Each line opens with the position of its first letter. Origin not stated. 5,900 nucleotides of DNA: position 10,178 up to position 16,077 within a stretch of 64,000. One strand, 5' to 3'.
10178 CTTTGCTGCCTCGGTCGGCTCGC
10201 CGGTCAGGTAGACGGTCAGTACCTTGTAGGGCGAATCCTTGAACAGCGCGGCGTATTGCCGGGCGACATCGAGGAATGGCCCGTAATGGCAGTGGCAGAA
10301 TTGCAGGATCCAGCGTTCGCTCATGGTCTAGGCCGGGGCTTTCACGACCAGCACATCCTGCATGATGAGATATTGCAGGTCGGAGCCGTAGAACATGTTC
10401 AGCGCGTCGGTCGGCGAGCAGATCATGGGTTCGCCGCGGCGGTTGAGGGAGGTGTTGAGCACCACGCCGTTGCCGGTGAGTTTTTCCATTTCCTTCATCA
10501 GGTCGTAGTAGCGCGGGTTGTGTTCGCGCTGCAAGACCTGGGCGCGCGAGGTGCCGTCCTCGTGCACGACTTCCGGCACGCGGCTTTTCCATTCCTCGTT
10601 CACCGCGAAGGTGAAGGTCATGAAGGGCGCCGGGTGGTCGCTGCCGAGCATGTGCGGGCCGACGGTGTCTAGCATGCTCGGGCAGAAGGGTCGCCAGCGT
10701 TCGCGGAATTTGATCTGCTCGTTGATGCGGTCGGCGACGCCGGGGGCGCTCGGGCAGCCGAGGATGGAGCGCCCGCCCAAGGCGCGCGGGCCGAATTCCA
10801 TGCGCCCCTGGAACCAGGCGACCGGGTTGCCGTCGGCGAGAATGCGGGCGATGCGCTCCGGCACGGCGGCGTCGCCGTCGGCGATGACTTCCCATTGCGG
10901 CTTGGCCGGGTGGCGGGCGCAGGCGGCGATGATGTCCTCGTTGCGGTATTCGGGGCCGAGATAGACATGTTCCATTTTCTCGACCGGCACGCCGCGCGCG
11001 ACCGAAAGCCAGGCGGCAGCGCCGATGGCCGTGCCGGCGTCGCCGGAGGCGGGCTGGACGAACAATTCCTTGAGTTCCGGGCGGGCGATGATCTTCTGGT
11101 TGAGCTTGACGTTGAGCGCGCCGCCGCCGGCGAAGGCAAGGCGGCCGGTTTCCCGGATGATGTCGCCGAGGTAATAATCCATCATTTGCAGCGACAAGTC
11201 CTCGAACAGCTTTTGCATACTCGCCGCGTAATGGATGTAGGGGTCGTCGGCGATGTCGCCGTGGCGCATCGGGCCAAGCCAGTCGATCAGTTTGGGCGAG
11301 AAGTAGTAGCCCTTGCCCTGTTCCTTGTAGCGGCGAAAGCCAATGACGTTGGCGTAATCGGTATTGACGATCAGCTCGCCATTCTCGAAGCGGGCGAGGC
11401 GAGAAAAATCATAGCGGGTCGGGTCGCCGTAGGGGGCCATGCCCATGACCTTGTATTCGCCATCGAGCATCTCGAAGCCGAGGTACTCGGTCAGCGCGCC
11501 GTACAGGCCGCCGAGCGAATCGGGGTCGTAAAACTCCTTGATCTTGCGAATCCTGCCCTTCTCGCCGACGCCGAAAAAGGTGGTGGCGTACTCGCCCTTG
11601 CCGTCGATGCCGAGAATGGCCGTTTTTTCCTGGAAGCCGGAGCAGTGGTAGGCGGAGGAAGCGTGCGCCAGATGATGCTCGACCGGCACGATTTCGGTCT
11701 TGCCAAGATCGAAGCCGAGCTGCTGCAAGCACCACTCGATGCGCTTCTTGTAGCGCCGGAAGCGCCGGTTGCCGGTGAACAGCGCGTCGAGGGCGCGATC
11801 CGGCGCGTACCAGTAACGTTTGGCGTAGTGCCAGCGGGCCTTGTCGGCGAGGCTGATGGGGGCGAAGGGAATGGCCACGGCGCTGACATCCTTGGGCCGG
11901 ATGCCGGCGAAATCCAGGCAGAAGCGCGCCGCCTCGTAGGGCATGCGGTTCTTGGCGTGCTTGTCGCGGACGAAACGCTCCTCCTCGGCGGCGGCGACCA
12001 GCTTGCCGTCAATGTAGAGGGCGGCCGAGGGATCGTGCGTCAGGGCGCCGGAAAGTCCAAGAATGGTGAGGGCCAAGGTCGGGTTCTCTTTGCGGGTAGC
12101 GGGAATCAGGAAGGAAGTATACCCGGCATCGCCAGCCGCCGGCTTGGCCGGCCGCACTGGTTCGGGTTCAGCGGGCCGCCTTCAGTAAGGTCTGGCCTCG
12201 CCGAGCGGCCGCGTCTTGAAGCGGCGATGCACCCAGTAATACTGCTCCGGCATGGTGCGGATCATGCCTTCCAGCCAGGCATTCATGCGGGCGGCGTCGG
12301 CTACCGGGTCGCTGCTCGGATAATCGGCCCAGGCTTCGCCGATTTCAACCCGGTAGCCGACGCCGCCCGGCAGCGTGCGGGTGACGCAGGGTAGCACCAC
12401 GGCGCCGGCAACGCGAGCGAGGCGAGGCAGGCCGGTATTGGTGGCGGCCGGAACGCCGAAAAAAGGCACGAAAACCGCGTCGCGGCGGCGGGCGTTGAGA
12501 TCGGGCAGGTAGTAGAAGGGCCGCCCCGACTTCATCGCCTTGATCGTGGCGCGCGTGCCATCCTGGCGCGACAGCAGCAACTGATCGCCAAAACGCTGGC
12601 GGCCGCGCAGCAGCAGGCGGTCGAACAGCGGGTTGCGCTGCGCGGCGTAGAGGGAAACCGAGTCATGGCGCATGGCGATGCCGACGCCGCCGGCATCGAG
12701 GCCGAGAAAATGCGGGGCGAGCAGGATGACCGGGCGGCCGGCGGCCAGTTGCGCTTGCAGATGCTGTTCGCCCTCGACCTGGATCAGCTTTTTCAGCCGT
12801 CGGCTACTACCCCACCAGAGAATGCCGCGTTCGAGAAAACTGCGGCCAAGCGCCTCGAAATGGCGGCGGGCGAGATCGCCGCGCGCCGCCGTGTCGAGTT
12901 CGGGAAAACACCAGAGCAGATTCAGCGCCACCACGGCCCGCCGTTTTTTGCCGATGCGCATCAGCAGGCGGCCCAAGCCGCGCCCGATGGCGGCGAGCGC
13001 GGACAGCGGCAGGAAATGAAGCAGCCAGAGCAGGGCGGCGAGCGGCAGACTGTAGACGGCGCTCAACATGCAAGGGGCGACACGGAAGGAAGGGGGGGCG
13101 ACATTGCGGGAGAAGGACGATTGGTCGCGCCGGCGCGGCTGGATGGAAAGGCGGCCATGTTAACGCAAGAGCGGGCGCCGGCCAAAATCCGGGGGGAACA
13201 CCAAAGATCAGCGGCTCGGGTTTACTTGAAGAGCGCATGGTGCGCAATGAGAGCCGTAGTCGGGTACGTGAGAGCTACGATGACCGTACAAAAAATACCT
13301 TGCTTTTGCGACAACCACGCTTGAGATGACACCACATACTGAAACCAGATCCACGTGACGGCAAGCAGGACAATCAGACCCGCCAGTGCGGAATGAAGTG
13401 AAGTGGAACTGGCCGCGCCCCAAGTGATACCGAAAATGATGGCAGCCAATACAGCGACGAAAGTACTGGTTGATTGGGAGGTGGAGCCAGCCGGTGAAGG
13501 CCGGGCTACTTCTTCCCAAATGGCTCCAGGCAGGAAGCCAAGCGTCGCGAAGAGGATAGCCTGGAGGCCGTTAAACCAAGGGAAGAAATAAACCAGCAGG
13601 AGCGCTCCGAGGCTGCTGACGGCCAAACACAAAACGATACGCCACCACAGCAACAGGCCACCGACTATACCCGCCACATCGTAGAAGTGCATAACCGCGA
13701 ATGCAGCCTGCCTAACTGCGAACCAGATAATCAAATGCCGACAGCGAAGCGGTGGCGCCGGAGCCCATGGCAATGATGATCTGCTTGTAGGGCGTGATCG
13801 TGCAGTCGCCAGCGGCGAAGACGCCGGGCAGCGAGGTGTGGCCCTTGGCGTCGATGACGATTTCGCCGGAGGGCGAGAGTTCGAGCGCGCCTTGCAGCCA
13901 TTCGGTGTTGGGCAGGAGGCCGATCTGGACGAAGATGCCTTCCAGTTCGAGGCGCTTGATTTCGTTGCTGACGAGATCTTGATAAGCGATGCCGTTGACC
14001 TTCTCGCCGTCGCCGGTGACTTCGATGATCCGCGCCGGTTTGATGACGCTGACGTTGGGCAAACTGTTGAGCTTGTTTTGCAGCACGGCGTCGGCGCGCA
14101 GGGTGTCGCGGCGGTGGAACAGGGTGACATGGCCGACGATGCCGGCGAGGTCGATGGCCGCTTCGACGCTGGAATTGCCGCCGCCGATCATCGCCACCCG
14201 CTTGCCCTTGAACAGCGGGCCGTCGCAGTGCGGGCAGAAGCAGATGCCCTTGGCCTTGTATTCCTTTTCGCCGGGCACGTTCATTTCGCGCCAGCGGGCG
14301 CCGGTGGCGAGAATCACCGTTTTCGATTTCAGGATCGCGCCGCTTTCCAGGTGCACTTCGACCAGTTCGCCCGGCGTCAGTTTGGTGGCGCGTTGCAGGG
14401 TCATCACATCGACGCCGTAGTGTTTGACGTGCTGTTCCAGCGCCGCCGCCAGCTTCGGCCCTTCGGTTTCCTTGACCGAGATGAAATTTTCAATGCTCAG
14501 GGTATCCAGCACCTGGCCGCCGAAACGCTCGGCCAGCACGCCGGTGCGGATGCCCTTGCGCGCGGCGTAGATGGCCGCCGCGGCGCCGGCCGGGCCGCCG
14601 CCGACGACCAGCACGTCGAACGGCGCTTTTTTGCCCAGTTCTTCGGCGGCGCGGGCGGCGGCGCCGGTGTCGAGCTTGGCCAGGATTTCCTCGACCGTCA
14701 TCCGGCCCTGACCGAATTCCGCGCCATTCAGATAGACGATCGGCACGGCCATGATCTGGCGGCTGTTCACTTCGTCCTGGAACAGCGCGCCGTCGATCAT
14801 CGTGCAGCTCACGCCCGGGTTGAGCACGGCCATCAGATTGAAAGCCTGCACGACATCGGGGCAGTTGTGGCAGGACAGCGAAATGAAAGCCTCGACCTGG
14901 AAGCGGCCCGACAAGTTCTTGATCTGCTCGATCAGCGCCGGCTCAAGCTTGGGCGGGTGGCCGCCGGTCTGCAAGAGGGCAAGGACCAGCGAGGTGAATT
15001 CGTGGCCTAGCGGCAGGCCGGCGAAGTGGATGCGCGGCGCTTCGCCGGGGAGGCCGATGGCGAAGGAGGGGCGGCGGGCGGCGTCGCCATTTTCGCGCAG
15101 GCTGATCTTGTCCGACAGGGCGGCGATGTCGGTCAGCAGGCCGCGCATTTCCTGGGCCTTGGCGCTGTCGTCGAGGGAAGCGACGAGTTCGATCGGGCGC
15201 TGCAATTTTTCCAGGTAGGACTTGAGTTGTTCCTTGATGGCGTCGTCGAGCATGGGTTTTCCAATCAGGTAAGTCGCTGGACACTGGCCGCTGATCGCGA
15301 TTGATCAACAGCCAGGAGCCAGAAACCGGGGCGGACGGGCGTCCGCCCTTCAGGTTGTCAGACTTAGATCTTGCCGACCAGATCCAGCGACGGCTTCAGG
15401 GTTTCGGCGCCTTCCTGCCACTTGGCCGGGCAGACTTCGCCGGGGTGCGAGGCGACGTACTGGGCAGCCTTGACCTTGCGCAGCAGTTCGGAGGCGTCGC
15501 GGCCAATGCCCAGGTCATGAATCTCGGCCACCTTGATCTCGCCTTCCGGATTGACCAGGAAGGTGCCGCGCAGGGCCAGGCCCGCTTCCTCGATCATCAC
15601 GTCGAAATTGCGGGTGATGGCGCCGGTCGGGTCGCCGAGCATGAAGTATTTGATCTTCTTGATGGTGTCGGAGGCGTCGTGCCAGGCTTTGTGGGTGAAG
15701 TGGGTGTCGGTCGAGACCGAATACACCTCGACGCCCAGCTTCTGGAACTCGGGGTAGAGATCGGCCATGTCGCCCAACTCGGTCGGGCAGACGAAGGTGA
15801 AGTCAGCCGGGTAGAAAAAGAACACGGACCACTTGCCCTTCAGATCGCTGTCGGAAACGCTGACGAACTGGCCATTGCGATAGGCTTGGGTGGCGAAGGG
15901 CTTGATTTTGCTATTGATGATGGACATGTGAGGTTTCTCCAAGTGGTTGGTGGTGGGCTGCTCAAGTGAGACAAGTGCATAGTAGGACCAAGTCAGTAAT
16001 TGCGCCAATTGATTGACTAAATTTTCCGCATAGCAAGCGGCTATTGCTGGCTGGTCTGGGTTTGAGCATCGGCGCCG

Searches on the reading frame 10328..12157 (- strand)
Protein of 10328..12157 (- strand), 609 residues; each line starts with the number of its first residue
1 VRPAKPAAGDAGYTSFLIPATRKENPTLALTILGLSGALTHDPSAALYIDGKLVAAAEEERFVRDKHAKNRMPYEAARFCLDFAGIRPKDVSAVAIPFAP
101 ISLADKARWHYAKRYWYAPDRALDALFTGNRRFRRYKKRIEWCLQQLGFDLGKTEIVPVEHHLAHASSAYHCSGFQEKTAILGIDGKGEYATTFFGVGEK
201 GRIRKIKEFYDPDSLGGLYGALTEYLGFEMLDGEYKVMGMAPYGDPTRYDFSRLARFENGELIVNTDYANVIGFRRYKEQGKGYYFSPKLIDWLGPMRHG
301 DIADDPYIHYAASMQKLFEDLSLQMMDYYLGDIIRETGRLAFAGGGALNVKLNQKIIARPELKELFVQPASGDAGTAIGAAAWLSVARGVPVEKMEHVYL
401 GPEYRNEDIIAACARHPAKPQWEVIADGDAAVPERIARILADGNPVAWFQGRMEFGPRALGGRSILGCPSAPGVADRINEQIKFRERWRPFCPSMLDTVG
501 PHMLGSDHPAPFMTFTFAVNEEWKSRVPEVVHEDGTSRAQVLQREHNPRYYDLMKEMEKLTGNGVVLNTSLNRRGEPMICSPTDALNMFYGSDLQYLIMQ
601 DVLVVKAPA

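Call 81: search_protein_families(library=pfam, proteins=[window:10328-12157:-], max_evalue=0.01)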
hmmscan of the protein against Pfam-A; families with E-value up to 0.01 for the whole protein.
window:10328-12157:- (609 aa): 2 families
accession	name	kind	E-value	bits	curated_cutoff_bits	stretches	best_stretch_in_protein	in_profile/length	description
PF16861.10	Carbam_trans_C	-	5.8e-64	215.2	27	1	437-606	1-170/170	Carbamoyltransferase C-terminus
PF02543.21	Carbam_trans_N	-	7.3e-45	154.3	24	1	32-381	2-345/346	Carbamoyltransferase N-terminus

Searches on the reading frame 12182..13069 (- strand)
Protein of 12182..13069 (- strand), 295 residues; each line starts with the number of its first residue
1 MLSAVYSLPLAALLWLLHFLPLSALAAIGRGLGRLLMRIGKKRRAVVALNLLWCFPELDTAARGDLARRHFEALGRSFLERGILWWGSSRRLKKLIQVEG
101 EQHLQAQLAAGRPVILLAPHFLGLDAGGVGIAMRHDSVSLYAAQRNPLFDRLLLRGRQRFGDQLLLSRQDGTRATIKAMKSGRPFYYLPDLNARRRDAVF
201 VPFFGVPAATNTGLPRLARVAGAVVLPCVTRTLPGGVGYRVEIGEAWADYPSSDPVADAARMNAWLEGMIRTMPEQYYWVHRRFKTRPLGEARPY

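Call 81: search_protein_families(library=pfam, proteins=[window:12182-13069:-], max_evalue=0.01)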
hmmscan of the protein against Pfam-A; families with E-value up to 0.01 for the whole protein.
window:12182-13069:- (295 aa): 1 family
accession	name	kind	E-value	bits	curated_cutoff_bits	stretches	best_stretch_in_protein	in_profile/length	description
PF03279.18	Lip_A_acyltrans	-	2.5e-62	211.2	22.3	1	11-286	20-295/295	Bacterial lipid A biosynthesis acyltransferase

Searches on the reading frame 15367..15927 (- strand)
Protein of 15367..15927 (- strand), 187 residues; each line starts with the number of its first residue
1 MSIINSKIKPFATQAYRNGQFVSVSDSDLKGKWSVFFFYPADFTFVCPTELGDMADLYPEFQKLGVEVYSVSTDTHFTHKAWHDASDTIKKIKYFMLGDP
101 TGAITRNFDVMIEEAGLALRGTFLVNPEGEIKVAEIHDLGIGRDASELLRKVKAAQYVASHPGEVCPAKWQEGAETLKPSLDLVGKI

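Call 4: search_protein_families(library=ncbifam, proteins=[window:15367-15927:-])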
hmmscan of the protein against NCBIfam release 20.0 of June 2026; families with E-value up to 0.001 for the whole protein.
window:15367-15927:- (187 aa): 11 families
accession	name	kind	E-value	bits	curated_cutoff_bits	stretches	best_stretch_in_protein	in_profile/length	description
TIGR03137.1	AhpC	equivalog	5.1e-104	345.9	272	1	1-187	1-187/187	alkyl hydroperoxide reductase subunit C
NF040737.1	peroxi_PrxU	equivalog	3.4e-54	184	270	1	6-187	40-225/233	thioredoxin-dependent peroxiredoxin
NF011576.0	PRK15000.1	subfamily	1.7e-37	129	301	1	29-186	32-191/200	peroxiredoxin C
NF009669.0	PRK13190.1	equivalog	9.2e-30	103.4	261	1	23-180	22-178/203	putative peroxiredoxin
NF009668.0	PRK13189.1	equivalog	5.7e-26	91.1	211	1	27-174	32-181/224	peroxiredoxin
NF009670.0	PRK13191.1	equivalog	9.6e-24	84.1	374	1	27-172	29-176/215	putative peroxiredoxin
NF010122.0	PRK13599.1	equivalog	4e-18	65.6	456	1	24-172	26-176/220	peroxiredoxin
NF006960.0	PRK09437.1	equivalog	8.4e-07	29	140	1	17-114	18-109/156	thioredoxin-dependent thiol peroxidase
NF002854.0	PRK03147.1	subfamily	2.3e-06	27.6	170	1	25-133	56-154/176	thiol-disulfide oxidoreductase ResA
NF053650.1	PerredPrxQDein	equivalog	4.9e-06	26.6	260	1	26-131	16-122/148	thioredoxin-dependent peroxiredoxin PrxQ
NF001808.0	PRK00522.1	equivalog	9.2e-05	21.9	123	1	21-136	34-148/167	thiol peroxidase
